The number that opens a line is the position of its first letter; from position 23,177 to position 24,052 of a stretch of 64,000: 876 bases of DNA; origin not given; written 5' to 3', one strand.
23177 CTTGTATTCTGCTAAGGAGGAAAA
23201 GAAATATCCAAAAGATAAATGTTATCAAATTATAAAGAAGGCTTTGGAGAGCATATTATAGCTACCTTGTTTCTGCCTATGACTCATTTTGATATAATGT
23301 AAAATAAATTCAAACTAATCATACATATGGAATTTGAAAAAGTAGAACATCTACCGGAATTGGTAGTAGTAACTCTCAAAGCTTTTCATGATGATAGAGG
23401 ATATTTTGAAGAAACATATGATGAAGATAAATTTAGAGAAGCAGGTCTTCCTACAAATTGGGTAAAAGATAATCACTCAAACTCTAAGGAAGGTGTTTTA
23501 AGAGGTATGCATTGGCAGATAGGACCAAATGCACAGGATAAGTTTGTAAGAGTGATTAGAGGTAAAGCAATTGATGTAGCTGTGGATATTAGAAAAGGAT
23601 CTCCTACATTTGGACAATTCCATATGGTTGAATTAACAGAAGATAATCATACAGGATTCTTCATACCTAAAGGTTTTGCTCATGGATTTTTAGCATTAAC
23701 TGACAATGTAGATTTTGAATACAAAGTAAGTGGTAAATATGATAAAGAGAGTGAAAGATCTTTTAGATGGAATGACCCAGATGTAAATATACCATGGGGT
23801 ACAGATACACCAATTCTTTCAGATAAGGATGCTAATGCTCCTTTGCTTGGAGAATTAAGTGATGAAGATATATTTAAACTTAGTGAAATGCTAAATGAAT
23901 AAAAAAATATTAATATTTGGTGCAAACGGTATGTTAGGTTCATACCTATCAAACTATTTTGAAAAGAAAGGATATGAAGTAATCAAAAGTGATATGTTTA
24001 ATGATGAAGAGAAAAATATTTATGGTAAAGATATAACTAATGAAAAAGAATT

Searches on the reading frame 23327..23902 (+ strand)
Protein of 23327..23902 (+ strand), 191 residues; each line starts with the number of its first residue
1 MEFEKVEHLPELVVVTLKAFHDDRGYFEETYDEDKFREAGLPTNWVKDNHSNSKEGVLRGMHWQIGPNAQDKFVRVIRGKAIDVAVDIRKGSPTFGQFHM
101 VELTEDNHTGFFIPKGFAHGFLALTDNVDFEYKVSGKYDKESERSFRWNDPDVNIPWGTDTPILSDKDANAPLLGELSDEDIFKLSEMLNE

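Call 3: search_protein_families(library=pfam, proteins=[window:23327-23902:+], max_evalue=1)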
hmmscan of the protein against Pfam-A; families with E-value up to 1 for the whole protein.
window:23327-23902:+ (191 aa): 2 families
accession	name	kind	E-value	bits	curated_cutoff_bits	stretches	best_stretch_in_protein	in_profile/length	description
PF00908.23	dTDP_sugar_isom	-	2.4e-66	223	27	1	8-174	3-166/168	dTDP-4-dehydrorhamnose 3,5-epimerase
PF14667.12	Polysacc_synt_C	-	0.15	12.6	28.7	1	49-121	21-85/111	Polysaccharide biosynthesis C-terminal domain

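Call 33: find_encoding_contigs(protein=window:23327-23902:+, flank=5000, max_places=8)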
Protein window:23327-23902:+ (191 aa): 23 contigs read that carry it; 8 places shown.
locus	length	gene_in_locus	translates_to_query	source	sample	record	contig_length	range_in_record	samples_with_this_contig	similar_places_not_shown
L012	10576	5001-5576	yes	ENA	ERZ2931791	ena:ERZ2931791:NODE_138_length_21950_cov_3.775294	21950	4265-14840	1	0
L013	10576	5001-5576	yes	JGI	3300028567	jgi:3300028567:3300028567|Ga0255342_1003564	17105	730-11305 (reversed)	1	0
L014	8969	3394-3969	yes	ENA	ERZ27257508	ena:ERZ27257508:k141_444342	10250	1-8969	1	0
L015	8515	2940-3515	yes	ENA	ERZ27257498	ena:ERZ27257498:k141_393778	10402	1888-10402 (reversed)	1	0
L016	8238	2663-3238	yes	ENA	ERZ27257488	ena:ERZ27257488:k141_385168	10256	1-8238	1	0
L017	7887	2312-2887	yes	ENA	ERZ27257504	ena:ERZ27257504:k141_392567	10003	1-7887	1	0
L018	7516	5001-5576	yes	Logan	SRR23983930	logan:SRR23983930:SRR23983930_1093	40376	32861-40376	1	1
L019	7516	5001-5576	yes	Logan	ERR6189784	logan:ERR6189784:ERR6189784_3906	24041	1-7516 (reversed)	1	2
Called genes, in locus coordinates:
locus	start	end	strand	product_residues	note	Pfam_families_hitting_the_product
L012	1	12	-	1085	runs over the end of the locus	PF21912:Glyco_transf_99, PF00535:Glycos_transf_2, PF10111:Glyco_tranf_2_2, PF13632:Glyco_trans_2_3 (faint), PF00535:Glycos_transf_2, PF10111:Glyco_tranf_2_2 (weak), PF13641:Glyco_tranf_2_3 (weak)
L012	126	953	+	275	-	-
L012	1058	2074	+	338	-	PF01073:3Beta_HSD, PF01370:Epimerase, PF02719:Polysacc_synt_2, PF04321:RmlD_sub_bind, PF07993:NAD_binding_4, PF13460:NAD_binding_10 (weak), PF16363:GDP_Man_Dehyd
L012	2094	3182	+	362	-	PF00483:NTP_transferase, PF12804:NTP_transf_3, PF25084:LbH_EIF2B (weak), PF24894:Hexapep_GlmU (faint), PF00132:Hexapep (faint), PF25087:GMPPB_C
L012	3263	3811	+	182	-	PF01936:NYN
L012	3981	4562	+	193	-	PF13274:SocA_Panacea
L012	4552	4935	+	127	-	-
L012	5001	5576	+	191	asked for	PF00908:dTDP_sugar_isom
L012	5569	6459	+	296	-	PF01073:3Beta_HSD (weak), PF01370:Epimerase, PF04321:RmlD_sub_bind, PF07993:NAD_binding_4 (faint), PF16363:GDP_Man_Dehyd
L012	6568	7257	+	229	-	-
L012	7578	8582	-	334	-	PF13310:Virulence_RhuM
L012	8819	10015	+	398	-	PF13439:Glyco_transf_4 (weak), PF00534:Glycos_transf_1, PF13692:Glyco_trans_1_4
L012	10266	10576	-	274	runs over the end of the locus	-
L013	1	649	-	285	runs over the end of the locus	-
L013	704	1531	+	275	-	-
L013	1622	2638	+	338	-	PF01073:3Beta_HSD, PF01370:Epimerase, PF02719:Polysacc_synt_2, PF04321:RmlD_sub_bind, PF07993:NAD_binding_4, PF13460:NAD_binding_10 (weak), PF16363:GDP_Man_Dehyd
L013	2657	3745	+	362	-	PF00483:NTP_transferase, PF12804:NTP_transf_3, PF24894:Hexapep_GlmU (faint), PF25084:LbH_EIF2B (weak), PF00132:Hexapep (faint), PF25087:GMPPB_C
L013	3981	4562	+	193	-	PF13274:SocA_Panacea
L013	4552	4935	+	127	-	-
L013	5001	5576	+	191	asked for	PF00908:dTDP_sugar_isom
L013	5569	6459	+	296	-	PF01073:3Beta_HSD (weak), PF01370:Epimerase, PF04321:RmlD_sub_bind, PF07993:NAD_binding_4 (faint), PF16363:GDP_Man_Dehyd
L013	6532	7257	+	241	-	-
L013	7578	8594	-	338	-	PF13310:Virulence_RhuM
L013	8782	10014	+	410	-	PF13439:Glyco_transf_4 (weak), PF00534:Glycos_transf_1, PF13692:Glyco_trans_1_4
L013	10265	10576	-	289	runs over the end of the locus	-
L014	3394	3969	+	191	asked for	PF00908:dTDP_sugar_isom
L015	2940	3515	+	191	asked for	PF00908:dTDP_sugar_isom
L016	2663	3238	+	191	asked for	PF00908:dTDP_sugar_isom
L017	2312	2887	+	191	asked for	PF00908:dTDP_sugar_isom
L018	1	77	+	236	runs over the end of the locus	-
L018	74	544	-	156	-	-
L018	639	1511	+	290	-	PF04383:KilA-N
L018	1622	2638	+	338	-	PF01073:3Beta_HSD, PF01370:Epimerase, PF02719:Polysacc_synt_2, PF04321:RmlD_sub_bind, PF07993:NAD_binding_4, PF13460:NAD_binding_10 (weak), PF16363:GDP_Man_Dehyd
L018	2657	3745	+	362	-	PF00483:NTP_transferase, PF12804:NTP_transf_3, PF24894:Hexapep_GlmU (faint), PF25084:LbH_EIF2B (weak), PF00132:Hexapep (faint), PF25087:GMPPB_C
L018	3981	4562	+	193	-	PF13274:SocA_Panacea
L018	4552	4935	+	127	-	-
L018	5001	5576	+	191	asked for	PF00908:dTDP_sugar_isom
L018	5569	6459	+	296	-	PF01073:3Beta_HSD (weak), PF01370:Epimerase, PF04321:RmlD_sub_bind, PF07993:NAD_binding_4 (faint), PF16363:GDP_Man_Dehyd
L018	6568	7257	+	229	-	-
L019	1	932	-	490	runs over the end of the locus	PF21912:Glyco_transf_99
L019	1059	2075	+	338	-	PF01073:3Beta_HSD, PF01370:Epimerase, PF02719:Polysacc_synt_2, PF04321:RmlD_sub_bind, PF07993:NAD_binding_4, PF13460:NAD_binding_10 (weak), PF16363:GDP_Man_Dehyd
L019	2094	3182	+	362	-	PF00483:NTP_transferase, PF12804:NTP_transf_3, PF24894:Hexapep_GlmU (faint), PF25084:LbH_EIF2B (weak), PF25087:GMPPB_C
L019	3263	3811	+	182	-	PF01936:NYN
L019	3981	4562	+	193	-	PF13274:SocA_Panacea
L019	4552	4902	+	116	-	-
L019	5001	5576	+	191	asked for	PF00908:dTDP_sugar_isom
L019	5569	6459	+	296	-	PF01073:3Beta_HSD (weak), PF01370:Epimerase, PF04321:RmlD_sub_bind, PF07993:NAD_binding_4 (faint), PF16363:GDP_Man_Dehyd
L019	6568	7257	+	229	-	-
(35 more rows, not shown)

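Call 83: search_protein_families(library=pfam, proteins=[L012:3263-3811:+], max_evalue=0.01)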
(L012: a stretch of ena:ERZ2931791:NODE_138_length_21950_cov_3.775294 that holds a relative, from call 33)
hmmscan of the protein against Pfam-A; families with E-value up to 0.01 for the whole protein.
L012:3263-3811:+ (182 aa): 1 family
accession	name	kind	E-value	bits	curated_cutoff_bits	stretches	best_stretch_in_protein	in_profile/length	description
PF01936.24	NYN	-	5.6e-11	43.6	24.2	1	9-160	2-141/145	NYN domain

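Call 84: search_protein_families(library=ncbifam, proteins=[L012:3263-3811:+], max_evalue=0.1)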
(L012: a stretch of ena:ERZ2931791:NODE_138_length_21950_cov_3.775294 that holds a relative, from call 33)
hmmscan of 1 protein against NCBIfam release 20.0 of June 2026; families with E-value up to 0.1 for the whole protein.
L012:3263-3811:+ (182 aa): 0 families
